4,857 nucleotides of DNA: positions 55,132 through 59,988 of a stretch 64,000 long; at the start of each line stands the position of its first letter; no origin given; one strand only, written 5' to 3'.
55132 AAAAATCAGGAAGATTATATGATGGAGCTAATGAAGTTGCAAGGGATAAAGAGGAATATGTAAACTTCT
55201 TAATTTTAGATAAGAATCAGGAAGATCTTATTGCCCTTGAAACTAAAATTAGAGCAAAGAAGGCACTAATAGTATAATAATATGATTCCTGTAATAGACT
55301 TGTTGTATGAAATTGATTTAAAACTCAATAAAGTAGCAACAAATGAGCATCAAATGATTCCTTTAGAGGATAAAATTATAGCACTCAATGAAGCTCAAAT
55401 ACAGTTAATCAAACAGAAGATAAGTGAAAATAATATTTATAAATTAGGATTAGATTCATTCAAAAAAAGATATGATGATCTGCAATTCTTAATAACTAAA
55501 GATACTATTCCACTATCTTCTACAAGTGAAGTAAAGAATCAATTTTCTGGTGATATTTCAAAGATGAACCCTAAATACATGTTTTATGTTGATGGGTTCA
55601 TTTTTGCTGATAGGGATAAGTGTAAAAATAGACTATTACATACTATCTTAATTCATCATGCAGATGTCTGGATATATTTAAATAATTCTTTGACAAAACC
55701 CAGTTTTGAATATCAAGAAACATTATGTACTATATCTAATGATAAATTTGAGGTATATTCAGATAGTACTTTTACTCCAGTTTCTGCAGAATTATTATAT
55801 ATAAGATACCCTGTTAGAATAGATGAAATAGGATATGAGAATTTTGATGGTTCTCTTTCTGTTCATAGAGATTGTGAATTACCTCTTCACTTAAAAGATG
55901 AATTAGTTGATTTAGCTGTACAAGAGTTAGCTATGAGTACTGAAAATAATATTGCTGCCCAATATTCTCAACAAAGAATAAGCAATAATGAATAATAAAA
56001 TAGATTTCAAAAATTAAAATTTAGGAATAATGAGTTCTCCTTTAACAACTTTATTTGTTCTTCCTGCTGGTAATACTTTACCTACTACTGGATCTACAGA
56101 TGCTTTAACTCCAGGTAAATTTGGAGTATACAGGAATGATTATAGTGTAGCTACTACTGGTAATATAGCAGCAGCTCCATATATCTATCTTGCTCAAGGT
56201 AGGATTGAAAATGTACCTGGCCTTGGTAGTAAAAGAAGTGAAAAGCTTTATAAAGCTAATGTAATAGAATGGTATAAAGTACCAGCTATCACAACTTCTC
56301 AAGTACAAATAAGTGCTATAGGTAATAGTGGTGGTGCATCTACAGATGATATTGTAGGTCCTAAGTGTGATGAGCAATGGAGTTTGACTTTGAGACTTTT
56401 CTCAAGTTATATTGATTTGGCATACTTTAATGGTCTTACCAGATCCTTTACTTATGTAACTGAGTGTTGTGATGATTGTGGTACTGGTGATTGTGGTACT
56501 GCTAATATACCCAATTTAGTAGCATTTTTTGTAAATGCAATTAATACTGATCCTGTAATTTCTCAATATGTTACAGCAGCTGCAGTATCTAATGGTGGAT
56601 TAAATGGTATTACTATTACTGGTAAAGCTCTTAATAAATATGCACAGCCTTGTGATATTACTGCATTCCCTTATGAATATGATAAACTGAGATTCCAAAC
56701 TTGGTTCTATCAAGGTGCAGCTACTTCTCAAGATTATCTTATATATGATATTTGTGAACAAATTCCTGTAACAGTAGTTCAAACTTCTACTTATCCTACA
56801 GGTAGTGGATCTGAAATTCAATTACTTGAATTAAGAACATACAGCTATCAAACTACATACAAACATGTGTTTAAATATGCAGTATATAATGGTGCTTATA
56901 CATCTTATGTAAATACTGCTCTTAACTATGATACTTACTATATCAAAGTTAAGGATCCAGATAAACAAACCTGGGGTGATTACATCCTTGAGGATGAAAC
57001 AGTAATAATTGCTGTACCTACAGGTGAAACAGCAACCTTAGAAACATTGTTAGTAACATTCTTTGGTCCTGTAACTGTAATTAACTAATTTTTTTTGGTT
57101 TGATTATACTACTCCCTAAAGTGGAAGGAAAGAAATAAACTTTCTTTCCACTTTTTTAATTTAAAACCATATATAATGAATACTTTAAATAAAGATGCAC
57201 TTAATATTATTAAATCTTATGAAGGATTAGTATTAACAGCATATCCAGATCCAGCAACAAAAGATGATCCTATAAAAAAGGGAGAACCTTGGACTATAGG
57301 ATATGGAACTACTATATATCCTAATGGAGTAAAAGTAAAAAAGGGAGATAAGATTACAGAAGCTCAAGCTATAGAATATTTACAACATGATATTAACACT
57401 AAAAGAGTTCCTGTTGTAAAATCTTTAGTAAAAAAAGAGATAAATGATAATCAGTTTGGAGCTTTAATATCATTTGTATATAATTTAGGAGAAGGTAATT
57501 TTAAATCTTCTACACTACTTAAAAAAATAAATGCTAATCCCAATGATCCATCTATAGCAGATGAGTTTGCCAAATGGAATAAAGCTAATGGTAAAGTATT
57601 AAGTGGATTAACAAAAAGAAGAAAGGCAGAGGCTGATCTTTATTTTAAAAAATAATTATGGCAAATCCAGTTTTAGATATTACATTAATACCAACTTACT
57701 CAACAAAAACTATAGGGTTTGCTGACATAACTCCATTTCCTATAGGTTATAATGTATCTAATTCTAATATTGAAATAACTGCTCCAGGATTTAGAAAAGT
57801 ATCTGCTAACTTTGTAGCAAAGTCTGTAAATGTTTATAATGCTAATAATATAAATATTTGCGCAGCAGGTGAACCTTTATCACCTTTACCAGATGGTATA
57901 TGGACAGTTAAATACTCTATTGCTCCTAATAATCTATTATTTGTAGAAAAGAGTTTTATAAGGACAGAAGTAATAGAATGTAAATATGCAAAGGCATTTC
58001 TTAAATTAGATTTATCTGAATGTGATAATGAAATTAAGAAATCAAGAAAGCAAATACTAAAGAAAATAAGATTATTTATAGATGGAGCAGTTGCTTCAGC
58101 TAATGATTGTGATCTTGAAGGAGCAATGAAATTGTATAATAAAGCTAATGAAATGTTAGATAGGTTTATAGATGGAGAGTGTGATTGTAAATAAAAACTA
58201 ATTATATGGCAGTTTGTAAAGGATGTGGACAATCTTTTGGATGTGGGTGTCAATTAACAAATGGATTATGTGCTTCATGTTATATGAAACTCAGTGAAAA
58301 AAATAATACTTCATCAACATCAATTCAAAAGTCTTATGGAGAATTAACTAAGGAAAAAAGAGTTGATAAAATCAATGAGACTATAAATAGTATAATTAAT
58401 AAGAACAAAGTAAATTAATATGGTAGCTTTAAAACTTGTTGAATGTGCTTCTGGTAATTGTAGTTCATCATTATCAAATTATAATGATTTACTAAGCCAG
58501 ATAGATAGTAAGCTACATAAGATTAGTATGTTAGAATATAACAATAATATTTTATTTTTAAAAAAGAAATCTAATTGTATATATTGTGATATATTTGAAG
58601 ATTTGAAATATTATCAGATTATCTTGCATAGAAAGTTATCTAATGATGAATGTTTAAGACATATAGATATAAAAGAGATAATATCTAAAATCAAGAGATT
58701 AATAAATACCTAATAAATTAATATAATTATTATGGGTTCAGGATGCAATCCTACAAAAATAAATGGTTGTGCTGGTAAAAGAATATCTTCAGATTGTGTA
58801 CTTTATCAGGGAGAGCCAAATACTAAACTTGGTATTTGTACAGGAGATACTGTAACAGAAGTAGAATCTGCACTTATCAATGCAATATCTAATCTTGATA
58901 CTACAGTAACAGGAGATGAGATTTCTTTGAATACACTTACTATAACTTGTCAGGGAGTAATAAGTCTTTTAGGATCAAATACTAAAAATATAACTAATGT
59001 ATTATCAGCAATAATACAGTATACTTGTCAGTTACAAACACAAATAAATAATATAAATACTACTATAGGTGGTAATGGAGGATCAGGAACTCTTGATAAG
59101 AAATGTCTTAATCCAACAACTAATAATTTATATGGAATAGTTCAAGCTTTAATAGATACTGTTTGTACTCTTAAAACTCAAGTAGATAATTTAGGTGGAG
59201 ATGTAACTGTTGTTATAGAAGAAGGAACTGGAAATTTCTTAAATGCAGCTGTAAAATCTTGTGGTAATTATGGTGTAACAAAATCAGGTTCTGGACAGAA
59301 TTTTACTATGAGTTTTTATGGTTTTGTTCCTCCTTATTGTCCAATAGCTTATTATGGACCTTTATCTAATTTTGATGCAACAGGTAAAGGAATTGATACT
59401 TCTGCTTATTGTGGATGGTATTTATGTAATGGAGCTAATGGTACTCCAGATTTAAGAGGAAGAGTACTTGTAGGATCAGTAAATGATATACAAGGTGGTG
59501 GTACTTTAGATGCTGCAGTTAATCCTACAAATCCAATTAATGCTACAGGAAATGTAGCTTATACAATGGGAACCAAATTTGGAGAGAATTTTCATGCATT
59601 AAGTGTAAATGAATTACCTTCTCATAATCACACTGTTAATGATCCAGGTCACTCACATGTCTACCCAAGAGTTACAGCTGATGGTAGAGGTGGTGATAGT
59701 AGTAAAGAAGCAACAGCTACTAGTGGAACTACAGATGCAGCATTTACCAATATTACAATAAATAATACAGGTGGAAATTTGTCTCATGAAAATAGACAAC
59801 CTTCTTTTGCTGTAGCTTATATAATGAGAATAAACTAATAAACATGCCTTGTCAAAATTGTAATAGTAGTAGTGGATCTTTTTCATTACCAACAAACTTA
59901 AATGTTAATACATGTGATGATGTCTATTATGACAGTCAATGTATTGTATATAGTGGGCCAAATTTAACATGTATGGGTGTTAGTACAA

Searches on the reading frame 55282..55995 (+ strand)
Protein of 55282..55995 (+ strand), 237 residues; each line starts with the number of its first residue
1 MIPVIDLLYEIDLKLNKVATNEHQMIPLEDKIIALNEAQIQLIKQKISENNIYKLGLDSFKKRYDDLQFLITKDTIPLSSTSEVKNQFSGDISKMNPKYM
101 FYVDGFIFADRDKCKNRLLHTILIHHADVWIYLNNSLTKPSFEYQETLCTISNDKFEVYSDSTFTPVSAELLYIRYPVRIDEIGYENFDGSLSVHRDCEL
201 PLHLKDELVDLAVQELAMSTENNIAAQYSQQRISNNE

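Call 64: search_protein_families(library=phrogs, proteins=[window:55282-55995:+], max_evalue=0.00001)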
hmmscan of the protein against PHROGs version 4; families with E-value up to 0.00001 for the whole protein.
window:55282-55995:+ (237 aa): 2 families
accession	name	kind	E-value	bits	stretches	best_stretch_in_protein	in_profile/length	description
phrog_15924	-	unknown function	1.5e-07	32.3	1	6-214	5-211/235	-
phrog_29507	-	head and packaging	2.6e-06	28.1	1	60-223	46-207/219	virion structural protein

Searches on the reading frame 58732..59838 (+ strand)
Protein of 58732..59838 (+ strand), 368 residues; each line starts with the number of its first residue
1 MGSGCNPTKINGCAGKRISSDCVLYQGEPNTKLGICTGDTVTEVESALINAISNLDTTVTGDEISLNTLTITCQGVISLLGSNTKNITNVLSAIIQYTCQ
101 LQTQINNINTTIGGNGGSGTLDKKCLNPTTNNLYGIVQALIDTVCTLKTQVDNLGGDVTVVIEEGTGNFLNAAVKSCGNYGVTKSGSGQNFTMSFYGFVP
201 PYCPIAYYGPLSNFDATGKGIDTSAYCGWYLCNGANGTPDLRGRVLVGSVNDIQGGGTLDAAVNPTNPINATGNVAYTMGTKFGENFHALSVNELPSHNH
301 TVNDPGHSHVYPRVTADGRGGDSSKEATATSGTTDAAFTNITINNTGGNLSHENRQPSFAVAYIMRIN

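Call 64: search_protein_families(library=phrogs, proteins=[window:58732-59838:+], max_evalue=0.00001)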
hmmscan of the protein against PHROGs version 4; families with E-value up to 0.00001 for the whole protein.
window:58732-59838:+ (368 aa): 5 families
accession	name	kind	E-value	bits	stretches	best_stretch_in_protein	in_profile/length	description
phrog_8763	-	tail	1.9e-22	80.3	1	227-367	604-748/1024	tail protein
phrog_8469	-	tail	1.7e-21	77.9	1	214-309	133-204/303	tail fiber protein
phrog_5795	-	tail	3.3e-12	46.5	1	228-366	410-541/968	tail protein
phrog_1800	-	tail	1.5e-11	44.9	1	228-366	406-544/545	tail collar fiber protein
phrog_9116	-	tail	2.5e-06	27.6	1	278-367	131-211/455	tail protein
